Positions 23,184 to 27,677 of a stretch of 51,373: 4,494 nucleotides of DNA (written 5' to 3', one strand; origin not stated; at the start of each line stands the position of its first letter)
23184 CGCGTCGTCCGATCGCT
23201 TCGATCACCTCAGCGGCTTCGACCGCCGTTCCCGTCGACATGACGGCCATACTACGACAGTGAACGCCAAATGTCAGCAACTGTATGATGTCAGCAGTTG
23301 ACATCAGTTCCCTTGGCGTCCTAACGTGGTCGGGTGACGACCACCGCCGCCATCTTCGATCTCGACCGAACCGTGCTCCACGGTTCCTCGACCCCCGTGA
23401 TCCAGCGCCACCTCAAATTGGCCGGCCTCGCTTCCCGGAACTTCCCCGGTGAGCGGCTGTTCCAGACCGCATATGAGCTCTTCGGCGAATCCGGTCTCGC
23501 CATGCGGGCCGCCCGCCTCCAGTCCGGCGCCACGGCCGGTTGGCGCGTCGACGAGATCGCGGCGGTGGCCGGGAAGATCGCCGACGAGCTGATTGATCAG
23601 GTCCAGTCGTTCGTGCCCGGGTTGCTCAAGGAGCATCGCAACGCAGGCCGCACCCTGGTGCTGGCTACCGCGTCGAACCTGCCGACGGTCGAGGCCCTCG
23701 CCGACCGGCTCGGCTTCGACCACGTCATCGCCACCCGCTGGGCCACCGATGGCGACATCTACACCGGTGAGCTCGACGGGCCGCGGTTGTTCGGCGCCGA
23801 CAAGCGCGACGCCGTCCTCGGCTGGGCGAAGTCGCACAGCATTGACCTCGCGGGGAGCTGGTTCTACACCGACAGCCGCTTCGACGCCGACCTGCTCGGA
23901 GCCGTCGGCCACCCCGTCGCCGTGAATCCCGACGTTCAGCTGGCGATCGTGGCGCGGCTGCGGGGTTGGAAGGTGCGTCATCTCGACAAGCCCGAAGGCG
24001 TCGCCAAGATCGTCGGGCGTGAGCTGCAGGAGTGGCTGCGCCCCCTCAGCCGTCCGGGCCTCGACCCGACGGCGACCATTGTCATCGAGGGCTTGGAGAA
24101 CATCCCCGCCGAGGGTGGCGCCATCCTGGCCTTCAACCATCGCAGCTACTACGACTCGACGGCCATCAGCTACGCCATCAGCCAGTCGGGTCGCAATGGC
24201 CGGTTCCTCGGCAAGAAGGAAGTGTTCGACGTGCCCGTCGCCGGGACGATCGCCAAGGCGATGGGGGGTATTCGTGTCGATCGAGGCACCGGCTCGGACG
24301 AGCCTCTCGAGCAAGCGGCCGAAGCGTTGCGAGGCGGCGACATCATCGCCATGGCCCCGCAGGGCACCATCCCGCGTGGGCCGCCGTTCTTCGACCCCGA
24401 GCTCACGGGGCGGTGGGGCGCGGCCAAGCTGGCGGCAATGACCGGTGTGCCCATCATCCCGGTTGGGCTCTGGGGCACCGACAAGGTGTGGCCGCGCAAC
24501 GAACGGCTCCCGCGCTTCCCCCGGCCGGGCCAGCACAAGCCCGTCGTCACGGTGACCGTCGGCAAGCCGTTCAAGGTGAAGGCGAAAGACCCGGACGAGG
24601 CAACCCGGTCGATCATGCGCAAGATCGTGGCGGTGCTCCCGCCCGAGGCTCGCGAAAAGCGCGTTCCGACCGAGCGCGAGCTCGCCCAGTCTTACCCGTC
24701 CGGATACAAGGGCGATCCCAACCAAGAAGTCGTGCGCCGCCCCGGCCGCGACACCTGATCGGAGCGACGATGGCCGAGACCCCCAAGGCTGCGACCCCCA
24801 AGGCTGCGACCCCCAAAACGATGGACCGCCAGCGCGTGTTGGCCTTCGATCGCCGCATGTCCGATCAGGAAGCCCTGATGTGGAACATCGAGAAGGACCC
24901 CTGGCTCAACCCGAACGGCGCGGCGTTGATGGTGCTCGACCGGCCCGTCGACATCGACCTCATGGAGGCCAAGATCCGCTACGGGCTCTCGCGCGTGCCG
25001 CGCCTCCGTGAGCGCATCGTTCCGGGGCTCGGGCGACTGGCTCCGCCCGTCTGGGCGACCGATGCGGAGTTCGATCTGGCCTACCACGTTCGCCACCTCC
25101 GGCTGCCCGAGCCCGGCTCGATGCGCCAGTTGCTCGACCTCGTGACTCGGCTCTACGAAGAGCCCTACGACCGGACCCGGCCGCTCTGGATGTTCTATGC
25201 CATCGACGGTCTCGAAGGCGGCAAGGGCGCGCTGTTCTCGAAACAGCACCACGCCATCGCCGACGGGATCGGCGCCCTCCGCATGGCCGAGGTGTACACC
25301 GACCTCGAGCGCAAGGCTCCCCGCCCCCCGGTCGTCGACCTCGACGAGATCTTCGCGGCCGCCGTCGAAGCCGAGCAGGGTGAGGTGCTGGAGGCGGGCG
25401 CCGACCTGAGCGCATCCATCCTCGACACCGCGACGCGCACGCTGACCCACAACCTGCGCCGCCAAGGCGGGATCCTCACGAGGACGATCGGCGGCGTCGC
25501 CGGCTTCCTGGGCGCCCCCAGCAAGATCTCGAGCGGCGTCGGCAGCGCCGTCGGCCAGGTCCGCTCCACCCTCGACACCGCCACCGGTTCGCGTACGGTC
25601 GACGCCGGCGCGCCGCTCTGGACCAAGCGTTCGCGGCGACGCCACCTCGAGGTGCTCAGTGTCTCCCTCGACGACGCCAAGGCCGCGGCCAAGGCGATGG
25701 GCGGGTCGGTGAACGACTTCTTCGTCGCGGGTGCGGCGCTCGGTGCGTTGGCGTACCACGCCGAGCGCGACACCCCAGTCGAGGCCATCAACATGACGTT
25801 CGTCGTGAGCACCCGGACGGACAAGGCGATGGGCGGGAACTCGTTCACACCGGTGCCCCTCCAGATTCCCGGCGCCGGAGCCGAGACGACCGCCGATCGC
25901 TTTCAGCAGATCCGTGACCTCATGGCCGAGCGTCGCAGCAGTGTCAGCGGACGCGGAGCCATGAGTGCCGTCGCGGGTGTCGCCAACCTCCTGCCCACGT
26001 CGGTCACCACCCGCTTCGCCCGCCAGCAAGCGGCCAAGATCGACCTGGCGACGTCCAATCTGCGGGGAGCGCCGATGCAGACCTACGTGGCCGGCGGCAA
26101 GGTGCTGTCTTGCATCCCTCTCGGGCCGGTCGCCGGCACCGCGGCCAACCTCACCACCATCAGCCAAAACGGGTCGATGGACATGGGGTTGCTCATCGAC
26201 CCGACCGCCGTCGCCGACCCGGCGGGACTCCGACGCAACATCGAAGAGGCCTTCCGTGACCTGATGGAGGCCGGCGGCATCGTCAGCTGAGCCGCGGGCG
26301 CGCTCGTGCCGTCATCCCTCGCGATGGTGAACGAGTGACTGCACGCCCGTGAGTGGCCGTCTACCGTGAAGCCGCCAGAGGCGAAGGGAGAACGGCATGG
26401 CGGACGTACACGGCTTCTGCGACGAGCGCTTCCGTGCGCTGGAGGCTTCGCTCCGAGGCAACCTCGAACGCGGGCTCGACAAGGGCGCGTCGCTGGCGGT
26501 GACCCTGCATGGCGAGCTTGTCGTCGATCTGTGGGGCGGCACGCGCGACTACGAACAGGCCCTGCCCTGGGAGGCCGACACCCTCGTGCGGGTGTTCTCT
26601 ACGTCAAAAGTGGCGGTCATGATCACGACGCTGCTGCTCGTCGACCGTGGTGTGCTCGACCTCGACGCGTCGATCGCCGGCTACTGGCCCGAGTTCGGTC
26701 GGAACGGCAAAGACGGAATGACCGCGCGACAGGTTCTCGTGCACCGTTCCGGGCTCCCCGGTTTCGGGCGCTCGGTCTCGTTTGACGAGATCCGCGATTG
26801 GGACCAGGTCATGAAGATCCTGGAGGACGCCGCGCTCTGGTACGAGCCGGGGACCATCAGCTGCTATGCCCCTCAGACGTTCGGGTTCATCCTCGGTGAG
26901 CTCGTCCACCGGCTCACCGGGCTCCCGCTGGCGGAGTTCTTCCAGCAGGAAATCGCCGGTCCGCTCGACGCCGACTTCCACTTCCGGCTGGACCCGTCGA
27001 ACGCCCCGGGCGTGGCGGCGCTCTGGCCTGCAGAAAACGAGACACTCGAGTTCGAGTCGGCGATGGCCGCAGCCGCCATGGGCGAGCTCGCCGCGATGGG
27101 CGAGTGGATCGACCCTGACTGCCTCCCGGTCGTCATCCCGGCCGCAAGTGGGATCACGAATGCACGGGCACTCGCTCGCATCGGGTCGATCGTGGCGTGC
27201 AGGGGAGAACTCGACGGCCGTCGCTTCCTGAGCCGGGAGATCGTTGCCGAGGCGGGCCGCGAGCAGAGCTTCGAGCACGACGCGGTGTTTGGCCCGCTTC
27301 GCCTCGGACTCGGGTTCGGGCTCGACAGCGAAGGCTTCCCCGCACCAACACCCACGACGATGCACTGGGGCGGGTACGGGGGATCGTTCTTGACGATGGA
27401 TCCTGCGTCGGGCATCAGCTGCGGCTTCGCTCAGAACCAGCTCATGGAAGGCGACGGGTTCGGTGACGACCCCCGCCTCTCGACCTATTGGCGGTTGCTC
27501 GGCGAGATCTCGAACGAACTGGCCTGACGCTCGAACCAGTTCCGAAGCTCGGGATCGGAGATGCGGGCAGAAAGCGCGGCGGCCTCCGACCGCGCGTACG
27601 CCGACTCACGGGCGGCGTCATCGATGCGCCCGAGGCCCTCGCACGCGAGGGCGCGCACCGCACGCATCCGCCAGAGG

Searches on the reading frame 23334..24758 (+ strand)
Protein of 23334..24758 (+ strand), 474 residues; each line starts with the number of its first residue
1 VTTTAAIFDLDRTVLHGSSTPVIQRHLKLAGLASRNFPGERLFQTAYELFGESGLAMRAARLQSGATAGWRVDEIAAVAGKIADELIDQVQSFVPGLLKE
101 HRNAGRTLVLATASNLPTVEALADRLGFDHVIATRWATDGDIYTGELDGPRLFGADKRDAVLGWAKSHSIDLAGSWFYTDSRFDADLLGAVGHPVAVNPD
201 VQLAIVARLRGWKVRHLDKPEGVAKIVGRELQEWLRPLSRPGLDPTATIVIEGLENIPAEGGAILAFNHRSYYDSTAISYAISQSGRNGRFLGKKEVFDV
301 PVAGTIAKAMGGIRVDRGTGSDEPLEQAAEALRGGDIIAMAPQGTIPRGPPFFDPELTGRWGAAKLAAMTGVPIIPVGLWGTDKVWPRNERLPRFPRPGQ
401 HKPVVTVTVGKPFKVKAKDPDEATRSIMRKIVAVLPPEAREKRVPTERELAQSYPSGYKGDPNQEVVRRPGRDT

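Call 72: search_protein_families(library=pfam, proteins=[window:23334-24758:+], max_evalue=0.00001)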
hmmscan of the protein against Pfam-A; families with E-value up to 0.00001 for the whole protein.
window:23334-24758:+ (474 aa): 2 families
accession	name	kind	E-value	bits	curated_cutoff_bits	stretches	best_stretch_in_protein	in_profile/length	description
PF01553.26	Acyltransferase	-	5.1e-25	88.2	23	1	249-379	2-131/132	Acyltransferase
PF12710.13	HAD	-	4e-24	86.5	27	1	6-188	1-188/189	haloacid dehalogenase-like hydrolase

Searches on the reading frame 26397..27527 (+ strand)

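Call 72: search_protein_families(library=pfam, proteins=[window:26397-27527:+], max_evalue=0.00001)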
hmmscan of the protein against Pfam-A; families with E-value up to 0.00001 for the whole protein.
window:26397-27527:+ (376 aa): 1 family
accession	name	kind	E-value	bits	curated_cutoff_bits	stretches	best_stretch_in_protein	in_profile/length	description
PF00144.29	Beta-lactamase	-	4.7e-60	203.9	27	1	23-351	5-313/329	Beta-lactamase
